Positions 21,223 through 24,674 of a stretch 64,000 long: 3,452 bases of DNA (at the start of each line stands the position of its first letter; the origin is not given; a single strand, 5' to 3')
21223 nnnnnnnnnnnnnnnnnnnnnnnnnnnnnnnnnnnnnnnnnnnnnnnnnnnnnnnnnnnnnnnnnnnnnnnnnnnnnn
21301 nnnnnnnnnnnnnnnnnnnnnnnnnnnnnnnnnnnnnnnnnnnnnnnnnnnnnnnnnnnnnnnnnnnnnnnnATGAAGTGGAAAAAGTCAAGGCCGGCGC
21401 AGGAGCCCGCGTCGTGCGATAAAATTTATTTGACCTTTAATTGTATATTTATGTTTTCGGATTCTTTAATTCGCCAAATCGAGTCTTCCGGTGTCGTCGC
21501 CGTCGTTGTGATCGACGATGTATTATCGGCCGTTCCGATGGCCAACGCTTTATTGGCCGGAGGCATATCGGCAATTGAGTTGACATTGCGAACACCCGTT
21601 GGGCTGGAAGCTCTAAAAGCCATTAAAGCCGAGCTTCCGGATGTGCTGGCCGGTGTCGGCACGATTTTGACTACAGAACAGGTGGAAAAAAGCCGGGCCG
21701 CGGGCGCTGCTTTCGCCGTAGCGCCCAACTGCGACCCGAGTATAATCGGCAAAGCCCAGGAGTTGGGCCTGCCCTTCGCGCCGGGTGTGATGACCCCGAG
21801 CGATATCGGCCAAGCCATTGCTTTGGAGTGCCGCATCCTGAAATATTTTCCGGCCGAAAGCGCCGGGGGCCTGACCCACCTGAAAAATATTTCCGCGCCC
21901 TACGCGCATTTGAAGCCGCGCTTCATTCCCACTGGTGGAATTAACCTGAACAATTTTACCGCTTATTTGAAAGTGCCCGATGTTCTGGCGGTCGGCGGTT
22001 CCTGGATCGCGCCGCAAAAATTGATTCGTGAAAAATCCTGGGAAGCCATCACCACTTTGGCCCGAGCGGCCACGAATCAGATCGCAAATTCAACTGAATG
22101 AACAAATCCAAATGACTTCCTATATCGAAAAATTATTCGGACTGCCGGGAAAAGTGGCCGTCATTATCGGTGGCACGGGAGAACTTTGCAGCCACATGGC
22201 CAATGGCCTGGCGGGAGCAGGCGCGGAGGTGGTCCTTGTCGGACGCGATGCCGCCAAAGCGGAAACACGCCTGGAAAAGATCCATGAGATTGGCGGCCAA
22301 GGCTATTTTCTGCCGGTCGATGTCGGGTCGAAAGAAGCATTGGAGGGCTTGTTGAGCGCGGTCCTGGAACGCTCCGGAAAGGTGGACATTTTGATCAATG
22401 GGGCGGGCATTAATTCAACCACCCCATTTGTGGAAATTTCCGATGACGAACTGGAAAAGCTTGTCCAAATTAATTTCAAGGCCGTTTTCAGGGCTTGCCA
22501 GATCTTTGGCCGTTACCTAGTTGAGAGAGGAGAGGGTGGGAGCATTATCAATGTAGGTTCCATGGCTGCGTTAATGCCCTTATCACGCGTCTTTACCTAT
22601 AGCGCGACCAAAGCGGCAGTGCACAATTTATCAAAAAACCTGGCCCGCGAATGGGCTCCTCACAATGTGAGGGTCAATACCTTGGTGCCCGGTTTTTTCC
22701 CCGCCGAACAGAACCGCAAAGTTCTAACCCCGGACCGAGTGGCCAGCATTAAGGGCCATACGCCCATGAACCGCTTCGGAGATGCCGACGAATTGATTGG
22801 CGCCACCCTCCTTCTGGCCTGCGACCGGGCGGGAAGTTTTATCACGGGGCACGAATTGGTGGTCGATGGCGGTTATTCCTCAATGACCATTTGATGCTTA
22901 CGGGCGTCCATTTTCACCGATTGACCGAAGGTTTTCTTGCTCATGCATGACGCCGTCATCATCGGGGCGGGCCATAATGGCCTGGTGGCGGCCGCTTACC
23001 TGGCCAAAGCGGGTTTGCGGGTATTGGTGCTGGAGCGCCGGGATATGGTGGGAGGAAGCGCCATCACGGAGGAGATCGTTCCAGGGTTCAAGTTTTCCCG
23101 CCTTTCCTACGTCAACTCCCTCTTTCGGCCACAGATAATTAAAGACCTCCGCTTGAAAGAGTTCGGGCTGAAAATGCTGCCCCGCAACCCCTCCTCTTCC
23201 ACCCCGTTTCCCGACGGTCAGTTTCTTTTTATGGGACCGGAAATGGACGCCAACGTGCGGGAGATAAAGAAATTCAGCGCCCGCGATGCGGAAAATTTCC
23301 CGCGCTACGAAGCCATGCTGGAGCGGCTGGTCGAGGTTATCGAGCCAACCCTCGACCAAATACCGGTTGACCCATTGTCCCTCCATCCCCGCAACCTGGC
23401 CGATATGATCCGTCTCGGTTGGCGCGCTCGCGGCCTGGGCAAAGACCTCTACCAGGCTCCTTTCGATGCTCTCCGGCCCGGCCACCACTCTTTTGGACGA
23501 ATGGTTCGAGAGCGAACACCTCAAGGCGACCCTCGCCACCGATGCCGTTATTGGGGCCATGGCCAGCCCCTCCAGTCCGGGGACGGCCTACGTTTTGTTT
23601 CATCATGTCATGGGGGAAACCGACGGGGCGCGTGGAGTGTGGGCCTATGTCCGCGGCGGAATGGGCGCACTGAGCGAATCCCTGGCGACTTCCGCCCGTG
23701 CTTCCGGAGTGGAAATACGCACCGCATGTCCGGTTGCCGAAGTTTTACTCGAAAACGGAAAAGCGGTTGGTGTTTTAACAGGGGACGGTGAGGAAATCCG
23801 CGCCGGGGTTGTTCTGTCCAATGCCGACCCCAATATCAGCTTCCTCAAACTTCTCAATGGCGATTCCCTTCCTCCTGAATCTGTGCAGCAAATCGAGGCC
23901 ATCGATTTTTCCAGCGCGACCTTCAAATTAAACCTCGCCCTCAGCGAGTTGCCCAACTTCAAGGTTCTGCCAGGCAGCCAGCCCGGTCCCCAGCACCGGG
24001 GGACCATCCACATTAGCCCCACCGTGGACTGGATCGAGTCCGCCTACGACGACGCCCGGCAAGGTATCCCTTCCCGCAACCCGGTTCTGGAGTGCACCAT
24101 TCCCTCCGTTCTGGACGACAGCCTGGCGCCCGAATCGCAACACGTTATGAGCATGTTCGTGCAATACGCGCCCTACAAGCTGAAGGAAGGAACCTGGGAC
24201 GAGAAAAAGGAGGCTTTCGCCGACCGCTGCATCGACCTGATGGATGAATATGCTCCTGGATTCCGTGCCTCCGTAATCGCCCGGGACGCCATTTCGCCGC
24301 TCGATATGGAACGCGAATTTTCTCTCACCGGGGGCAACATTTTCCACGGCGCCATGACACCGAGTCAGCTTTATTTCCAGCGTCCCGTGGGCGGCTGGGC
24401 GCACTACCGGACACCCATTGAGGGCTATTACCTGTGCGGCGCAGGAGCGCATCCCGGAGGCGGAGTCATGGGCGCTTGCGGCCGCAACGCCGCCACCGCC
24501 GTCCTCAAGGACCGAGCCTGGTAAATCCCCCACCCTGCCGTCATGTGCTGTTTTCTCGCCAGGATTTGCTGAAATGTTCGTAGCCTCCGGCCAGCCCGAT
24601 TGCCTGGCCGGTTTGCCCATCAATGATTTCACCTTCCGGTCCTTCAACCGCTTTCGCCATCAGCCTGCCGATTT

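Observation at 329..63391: Short perfect tandem duplications (2-30 bp) recur throughout the window and account for several gene disruptions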

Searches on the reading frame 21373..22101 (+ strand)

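Call 34: search_protein_families(library=pfam, proteins=[window:21373-22101:+])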
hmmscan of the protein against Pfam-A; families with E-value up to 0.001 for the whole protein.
window:21373-22101:+ (242 aa): 1 family
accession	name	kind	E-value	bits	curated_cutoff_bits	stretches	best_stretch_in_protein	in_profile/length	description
PF01081.25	Aldolase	-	4.3e-56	189.9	27.8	1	36-228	5-195/196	KDPG and KHG aldolase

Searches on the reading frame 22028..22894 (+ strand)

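Call 34: search_protein_families(library=pfam, proteins=[window:22028-22894:+])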
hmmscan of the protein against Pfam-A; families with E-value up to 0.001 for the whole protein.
window:22028-22894:+ (288 aa): 4 families
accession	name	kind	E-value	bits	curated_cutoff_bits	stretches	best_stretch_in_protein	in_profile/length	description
PF00106.31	adh_short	-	2.2e-50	171.3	26.6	1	42-231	1-189/195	short chain dehydrogenase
PF13561.12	adh_short_C2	-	6e-50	170.5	27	1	56-284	11-236/236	Enoyl-(Acyl carrier protein) reductase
PF08659.16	KR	-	8.2e-13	49.1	22.6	1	45-206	4-164/180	KR domain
PF01370.27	Epimerase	-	0.00011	22.1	20.9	1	45-217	2-170/240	NAD dependent epimerase/dehydratase family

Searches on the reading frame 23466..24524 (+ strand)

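Call 34: search_protein_families(library=pfam, proteins=[window:23466-24524:+])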
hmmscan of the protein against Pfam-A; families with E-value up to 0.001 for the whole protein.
window:23466-24524:+ (352 aa): 2 families
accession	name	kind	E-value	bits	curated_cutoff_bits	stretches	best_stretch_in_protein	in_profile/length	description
PF01593.30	Amino_oxidase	-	1.3e-11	44.9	19.8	1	12-345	153-441/443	Flavin containing amine oxidoreductase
PF01266.30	DAO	-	5.5e-05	23.3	27.9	1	67-130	149-213/353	FAD dependent oxidoreductase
